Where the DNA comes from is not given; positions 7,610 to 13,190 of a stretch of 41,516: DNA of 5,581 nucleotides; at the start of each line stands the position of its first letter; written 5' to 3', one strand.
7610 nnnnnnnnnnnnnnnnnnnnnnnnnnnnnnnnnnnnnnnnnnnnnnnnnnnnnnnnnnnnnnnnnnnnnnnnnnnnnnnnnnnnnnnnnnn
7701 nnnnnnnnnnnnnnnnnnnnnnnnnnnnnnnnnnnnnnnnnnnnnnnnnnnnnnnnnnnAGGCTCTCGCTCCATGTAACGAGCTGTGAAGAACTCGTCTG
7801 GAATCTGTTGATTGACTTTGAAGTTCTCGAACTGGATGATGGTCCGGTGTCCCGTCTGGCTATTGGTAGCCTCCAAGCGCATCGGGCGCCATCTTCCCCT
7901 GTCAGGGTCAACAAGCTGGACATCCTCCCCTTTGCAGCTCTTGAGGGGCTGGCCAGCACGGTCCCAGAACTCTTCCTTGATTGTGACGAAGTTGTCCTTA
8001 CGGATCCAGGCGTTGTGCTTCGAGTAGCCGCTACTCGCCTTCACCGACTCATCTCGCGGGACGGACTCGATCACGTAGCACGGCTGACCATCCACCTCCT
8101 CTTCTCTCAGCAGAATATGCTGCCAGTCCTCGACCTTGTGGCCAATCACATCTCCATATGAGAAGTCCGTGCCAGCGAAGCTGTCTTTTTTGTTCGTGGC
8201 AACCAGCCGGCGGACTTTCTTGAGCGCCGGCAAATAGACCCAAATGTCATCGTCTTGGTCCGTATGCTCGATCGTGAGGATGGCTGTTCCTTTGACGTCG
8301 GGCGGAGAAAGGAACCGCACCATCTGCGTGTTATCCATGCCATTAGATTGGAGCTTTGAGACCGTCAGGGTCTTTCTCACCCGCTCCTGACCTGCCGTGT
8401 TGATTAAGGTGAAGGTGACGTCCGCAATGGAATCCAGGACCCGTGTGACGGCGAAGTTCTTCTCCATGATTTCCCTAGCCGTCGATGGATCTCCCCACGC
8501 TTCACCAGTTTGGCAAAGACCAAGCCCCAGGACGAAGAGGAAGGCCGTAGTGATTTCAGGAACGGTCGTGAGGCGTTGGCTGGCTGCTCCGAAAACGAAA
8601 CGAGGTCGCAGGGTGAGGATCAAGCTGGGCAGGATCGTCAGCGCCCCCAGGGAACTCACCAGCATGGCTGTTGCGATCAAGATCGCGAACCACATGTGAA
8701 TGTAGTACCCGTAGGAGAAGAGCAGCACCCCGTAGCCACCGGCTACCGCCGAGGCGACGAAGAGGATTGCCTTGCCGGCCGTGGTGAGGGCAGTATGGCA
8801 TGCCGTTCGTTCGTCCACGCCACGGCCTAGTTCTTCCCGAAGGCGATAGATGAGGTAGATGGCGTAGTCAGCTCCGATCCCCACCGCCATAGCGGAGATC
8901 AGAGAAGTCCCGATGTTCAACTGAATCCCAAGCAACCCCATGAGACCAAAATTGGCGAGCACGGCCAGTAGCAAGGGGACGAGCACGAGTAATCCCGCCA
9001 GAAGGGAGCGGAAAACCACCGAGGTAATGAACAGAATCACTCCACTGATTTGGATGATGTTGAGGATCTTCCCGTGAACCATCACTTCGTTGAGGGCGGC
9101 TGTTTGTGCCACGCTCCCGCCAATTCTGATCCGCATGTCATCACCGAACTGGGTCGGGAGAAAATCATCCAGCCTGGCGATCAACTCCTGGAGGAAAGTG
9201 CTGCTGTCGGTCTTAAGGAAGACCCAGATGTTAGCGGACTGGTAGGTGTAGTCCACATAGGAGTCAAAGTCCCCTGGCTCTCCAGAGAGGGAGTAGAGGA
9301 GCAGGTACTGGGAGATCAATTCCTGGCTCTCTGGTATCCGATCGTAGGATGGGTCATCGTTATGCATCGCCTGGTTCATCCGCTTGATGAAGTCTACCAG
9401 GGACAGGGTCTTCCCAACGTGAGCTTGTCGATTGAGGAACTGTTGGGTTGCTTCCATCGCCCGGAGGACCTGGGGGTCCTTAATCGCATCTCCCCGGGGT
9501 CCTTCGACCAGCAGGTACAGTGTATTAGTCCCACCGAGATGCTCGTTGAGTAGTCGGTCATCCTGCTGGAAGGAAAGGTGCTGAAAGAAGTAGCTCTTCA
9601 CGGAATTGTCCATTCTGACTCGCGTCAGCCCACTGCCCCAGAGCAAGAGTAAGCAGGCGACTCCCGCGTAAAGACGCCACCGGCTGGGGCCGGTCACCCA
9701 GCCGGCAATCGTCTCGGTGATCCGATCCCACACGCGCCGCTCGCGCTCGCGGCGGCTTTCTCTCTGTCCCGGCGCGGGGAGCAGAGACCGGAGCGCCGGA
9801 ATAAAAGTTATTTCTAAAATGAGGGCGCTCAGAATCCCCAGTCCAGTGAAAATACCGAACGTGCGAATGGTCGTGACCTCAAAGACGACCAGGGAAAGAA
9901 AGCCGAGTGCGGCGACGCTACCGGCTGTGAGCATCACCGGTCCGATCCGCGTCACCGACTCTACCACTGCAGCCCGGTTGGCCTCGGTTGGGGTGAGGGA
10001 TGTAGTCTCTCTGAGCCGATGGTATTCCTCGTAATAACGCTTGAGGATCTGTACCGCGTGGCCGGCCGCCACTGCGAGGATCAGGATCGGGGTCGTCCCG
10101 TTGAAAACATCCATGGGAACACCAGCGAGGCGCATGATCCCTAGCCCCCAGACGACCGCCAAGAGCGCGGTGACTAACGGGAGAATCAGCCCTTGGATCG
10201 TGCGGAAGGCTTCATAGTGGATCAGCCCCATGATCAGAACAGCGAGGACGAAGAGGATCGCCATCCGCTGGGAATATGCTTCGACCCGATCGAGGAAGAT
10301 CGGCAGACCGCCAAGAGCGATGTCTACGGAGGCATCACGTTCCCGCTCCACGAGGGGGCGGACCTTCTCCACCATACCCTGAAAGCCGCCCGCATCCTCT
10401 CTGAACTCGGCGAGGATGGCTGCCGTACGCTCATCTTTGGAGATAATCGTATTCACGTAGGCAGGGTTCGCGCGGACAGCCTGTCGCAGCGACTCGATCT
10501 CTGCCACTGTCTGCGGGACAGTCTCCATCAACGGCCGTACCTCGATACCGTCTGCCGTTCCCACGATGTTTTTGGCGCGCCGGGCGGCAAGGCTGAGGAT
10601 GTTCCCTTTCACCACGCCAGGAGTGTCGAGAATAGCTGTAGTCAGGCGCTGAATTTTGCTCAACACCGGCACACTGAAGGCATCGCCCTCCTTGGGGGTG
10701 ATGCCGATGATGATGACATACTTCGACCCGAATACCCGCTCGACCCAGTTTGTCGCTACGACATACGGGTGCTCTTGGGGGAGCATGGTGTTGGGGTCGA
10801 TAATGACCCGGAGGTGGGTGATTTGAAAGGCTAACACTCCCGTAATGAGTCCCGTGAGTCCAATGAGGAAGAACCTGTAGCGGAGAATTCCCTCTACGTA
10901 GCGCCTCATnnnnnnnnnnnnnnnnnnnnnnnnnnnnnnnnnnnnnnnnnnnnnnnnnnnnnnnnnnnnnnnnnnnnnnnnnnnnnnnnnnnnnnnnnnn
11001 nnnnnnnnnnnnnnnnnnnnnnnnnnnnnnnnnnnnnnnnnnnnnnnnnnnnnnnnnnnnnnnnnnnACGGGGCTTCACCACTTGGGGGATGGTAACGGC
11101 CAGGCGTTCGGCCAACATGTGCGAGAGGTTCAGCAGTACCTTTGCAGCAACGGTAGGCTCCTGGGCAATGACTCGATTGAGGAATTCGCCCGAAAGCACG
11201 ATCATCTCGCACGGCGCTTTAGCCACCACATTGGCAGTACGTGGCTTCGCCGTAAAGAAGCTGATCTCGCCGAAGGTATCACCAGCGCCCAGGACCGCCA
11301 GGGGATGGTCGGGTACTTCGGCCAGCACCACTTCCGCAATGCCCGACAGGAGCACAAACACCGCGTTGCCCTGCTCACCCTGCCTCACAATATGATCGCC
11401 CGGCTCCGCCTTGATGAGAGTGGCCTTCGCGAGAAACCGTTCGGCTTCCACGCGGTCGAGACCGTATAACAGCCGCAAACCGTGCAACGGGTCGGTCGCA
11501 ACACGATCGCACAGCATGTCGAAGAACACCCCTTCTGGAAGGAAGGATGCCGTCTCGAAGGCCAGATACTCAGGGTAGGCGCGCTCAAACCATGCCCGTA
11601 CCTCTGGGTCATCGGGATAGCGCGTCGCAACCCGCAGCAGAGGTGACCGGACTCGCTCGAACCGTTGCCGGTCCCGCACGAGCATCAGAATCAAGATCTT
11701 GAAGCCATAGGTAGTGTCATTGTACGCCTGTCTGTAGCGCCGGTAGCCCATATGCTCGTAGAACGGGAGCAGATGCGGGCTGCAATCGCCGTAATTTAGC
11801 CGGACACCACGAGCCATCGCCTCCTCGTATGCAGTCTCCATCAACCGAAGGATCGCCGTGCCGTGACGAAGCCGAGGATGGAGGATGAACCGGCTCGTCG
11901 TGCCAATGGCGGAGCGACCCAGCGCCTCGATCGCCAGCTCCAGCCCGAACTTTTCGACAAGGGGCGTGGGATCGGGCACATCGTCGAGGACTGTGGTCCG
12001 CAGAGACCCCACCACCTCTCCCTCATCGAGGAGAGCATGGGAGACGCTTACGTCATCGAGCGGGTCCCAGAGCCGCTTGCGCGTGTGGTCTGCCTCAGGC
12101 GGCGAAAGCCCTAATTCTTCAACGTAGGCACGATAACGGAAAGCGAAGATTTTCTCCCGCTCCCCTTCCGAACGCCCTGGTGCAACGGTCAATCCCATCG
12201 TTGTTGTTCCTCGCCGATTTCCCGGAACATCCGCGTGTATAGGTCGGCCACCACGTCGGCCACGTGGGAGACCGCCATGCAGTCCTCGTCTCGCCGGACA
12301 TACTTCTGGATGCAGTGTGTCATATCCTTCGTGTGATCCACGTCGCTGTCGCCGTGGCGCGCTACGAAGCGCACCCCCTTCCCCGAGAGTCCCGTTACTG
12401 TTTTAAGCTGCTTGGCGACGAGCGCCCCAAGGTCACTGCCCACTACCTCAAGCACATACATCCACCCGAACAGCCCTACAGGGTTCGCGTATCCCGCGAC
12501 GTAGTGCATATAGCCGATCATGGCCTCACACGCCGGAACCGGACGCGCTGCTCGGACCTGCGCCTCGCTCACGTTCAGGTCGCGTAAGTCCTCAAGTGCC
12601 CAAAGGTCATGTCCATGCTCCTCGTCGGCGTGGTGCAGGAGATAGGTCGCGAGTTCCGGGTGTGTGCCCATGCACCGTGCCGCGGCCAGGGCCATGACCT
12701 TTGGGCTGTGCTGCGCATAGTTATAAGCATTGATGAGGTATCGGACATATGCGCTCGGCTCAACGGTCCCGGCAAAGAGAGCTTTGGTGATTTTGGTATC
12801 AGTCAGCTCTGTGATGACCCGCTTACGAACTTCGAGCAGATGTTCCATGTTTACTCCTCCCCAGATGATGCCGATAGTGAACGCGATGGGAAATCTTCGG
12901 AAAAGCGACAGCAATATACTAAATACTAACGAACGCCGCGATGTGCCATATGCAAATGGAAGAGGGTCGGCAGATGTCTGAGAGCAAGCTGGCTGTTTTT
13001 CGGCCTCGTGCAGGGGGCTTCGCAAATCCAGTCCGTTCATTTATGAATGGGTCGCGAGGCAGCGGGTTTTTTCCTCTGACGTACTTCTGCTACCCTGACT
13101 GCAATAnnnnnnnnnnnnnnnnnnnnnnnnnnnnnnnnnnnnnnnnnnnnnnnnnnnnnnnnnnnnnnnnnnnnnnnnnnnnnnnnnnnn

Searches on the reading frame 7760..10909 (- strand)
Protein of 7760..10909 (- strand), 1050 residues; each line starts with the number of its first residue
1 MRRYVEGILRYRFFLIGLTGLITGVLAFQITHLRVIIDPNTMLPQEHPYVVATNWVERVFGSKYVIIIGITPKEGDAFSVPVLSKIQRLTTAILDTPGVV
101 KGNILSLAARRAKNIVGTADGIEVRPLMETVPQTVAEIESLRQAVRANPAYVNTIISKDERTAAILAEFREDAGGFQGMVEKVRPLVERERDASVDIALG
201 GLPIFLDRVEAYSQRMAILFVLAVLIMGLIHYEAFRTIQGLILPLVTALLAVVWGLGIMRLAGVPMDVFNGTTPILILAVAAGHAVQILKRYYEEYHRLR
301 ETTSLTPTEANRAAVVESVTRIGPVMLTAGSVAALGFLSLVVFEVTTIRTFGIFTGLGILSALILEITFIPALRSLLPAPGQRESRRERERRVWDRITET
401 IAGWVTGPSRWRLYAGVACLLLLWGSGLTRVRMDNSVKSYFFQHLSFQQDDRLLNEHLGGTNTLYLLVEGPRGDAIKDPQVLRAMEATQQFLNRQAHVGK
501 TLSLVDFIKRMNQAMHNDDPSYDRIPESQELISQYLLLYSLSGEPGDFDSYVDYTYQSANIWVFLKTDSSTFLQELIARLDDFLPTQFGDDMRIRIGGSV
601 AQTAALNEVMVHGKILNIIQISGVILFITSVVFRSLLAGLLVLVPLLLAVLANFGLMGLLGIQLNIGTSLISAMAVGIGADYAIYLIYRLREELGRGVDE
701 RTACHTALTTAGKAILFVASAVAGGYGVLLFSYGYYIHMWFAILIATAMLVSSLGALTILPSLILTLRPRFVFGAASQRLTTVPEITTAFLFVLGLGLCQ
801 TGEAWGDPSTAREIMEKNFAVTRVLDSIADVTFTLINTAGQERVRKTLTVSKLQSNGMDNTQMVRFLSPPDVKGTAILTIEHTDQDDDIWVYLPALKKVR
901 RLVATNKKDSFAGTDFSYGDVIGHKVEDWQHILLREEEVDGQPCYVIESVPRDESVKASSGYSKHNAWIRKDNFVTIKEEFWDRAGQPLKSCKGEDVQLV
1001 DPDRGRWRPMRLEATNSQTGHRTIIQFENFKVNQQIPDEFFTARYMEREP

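Call 7: search_protein_families(library=pfam, proteins=[window:7760-10909:-], max_evalue=0.001)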
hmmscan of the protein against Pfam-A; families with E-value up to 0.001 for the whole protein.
window:7760-10909:- (1050 aa): 6 families
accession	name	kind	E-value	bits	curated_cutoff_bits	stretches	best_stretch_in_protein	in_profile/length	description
PF17131.11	LolA_like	-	1.2e-61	208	30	1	860-1048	3-184/184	Outer membrane lipoprotein-sorting protein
PF03176.21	MMPL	-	2.6e-48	165.1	20.5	2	119-404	45-329/333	MMPL family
PF07044.18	DUF1329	-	5.2e-08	33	23.1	1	852-910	133-196/368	Protein of unknown function (DUF1329)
PF12349.14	Sterol-sensing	-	9.9e-07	29.2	22.3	1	245-376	13-135/153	Sterol-sensing domain of SREBP cleavage-activation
PF00873.25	ACR_tran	-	1.7e-05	23.2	28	0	600-764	324-486/1021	AcrB/AcrD/AcrF family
PF02460.24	Patched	-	2.2e-05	24.7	23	1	241-373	31-153/156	Patched SSD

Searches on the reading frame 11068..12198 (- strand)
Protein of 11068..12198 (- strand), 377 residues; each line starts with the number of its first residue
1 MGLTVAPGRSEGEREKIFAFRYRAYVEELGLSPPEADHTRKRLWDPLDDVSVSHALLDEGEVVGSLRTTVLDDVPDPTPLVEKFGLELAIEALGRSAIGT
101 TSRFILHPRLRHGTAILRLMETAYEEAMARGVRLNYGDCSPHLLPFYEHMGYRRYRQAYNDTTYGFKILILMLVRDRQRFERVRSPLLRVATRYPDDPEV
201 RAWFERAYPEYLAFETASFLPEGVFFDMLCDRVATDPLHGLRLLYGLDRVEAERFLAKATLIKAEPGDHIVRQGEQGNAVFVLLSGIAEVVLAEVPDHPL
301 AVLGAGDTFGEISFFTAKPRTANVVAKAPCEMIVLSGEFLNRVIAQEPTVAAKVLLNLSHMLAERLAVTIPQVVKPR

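Call 6: search_protein_families(library=pfam, proteins=[window:11068-12198:-], max_evalue=0.001)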
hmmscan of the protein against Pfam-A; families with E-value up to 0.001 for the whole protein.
window:11068-12198:- (377 aa): 3 families
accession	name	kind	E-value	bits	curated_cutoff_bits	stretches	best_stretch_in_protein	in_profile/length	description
PF00027.35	cNMP_binding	-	2.3e-19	69.6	27.5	1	263-346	3-88/89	Cyclic nucleotide-binding domain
PF21926.2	FeeM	-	9.4e-12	45.4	27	1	17-171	2-155/158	N-acyl amino acid synthase FeeM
PF13444.12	Acetyltransf_5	-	2.6e-05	25.3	22.4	1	20-120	1-101/102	Acetyltransferase (GNAT) domain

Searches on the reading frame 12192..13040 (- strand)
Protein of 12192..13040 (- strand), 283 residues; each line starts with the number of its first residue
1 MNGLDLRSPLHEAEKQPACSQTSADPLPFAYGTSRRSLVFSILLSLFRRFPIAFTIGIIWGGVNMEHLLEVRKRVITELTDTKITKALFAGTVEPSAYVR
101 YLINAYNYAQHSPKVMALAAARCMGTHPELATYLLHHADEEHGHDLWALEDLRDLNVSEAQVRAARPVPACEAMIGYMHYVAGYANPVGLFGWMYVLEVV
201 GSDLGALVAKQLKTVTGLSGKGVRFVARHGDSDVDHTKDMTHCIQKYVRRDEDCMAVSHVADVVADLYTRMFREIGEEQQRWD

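Call 7: search_protein_families(library=pfam, proteins=[window:12192-13040:-], max_evalue=0.001)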
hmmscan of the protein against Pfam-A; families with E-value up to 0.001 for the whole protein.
window:12192-13040:- (283 aa): 2 families
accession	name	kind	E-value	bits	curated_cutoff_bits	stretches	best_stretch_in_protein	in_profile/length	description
PF14518.11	Haem_oxygenas_2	-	2e-17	64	28.9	1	100-267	2-175/177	Iron-containing redox enzyme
PF03070.21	TENA_THI-4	-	2.9e-07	30.9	22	1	86-201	18-132/210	TENA/THI-4/PQQC family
